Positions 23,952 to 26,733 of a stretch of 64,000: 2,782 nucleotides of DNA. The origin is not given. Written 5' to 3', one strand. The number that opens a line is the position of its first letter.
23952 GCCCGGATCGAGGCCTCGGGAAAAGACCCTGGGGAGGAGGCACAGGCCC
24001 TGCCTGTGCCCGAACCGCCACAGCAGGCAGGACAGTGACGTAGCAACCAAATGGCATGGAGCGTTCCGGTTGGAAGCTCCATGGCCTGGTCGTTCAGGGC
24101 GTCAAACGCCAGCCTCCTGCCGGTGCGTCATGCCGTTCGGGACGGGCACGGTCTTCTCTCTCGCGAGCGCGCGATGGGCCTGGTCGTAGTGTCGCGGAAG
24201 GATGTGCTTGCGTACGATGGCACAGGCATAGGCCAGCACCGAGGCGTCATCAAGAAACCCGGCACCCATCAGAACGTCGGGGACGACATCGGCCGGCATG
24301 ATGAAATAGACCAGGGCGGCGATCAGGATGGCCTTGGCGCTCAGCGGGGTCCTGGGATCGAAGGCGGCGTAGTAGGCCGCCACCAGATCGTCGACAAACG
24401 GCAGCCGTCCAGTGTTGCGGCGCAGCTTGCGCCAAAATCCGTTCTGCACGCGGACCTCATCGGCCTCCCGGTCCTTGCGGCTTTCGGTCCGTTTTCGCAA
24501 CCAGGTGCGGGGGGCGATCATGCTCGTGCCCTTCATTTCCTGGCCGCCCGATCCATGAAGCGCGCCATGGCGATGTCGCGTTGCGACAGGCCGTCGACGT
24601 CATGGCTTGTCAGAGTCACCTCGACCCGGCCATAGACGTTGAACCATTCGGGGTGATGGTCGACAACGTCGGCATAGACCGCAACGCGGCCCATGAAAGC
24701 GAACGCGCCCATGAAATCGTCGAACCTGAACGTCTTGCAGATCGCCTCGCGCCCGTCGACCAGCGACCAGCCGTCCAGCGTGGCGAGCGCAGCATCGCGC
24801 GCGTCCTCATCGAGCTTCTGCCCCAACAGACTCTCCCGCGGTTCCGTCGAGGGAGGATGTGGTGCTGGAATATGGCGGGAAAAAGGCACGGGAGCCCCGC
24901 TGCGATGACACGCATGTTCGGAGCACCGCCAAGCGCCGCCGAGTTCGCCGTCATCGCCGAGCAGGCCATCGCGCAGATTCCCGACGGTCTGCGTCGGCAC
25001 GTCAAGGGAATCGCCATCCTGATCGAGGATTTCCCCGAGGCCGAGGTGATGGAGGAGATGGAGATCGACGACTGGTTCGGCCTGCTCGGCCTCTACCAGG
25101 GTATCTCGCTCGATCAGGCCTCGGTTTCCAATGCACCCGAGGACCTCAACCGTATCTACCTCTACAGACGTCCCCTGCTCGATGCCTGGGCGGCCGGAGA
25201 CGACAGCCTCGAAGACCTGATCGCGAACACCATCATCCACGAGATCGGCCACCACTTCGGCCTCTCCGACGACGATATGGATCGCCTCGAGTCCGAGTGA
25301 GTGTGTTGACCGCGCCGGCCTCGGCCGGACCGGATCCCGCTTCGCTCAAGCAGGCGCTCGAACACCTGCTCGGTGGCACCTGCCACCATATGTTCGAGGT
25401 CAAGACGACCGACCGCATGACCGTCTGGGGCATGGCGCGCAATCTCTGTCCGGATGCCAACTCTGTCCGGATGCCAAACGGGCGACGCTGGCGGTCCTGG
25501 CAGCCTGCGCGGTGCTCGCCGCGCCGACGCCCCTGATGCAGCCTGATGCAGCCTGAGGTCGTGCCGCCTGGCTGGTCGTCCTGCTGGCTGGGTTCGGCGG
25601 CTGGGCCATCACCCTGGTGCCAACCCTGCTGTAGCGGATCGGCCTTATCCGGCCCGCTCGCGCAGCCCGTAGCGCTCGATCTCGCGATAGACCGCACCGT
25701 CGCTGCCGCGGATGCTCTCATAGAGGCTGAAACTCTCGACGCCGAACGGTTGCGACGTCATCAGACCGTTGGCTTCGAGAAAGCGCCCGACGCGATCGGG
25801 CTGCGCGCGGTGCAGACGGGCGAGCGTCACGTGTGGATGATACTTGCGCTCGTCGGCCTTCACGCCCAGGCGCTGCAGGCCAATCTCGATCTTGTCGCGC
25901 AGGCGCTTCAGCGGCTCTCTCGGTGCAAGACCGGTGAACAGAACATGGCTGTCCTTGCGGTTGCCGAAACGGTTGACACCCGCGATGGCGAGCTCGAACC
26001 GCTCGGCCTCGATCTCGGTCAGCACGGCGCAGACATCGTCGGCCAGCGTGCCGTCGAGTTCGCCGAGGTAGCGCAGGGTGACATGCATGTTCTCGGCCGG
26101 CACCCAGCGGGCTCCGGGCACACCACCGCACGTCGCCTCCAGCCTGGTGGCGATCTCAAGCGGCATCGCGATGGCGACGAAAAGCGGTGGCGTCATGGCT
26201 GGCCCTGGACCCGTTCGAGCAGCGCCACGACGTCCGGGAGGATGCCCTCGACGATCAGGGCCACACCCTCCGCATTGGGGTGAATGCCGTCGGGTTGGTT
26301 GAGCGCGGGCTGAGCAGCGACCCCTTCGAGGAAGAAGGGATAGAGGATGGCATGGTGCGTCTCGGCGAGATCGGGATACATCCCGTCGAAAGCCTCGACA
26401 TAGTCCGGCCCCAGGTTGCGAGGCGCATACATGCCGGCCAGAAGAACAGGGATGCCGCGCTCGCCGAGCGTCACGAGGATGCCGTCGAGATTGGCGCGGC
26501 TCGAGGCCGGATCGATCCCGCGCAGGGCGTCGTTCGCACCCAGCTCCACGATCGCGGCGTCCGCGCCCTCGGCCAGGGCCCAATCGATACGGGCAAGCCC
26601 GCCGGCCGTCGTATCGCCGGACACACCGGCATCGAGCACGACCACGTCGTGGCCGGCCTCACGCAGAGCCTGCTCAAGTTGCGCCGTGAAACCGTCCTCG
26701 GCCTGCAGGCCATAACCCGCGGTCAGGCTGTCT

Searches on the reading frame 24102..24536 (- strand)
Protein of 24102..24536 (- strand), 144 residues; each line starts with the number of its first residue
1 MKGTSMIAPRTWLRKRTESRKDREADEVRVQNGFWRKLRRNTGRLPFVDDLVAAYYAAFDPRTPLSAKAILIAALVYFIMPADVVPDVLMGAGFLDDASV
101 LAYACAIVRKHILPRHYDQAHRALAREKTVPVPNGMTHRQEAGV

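Call 23: search_protein_families(library=pfam, proteins=[window:24102-24536:-], max_evalue=0.001)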
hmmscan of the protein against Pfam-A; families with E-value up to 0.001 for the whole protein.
window:24102-24536:- (144 aa): 1 family
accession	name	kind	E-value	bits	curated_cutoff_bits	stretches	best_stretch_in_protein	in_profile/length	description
PF06803.17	DUF1232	-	8.4e-11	41.9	23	1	67-103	1-37/37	Protein of unknown function (DUF1232)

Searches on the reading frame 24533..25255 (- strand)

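Call 23: search_protein_families(library=pfam, proteins=[window:24533-25255:-], max_evalue=0.001)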
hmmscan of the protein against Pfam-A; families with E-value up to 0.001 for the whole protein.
window:24533-25255:- (240 aa): 1 family
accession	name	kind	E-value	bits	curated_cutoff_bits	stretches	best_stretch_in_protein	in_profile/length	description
PF01329.24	Pterin_4a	-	1.1e-29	102.8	26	1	146-236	1-90/91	Pterin 4 alpha carbinolamine dehydratase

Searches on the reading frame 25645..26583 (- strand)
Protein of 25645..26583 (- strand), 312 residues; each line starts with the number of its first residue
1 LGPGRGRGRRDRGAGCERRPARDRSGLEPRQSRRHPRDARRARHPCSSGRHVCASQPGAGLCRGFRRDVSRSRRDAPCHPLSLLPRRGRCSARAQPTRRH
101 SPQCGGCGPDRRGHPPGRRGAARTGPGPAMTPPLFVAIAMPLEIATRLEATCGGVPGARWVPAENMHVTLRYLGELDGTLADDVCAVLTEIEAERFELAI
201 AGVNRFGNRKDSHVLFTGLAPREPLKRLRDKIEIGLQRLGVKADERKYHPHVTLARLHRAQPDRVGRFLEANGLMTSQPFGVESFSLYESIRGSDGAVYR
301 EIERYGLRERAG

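Call 23: search_protein_families(library=pfam, proteins=[window:25645-26583:-], max_evalue=0.001)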
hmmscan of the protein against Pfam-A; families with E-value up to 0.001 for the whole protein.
window:25645-26583:- (312 aa): 3 families
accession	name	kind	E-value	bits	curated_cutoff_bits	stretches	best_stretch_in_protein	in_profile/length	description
PF02834.22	LigT_PEase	-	5.1e-25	87.9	23.3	2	142-215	5-86/87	LigT like Phosphoesterase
PF13563.12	2_5_RNA_ligase2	-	4.8e-14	53.1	27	1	159-262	19-121/152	2'-5' RNA ligase superfamily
PF10469.15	AKAP7_NLS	-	3.9e-06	27.3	24.4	1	161-260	38-152/208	AKAP7 2'5' RNA ligase-like domain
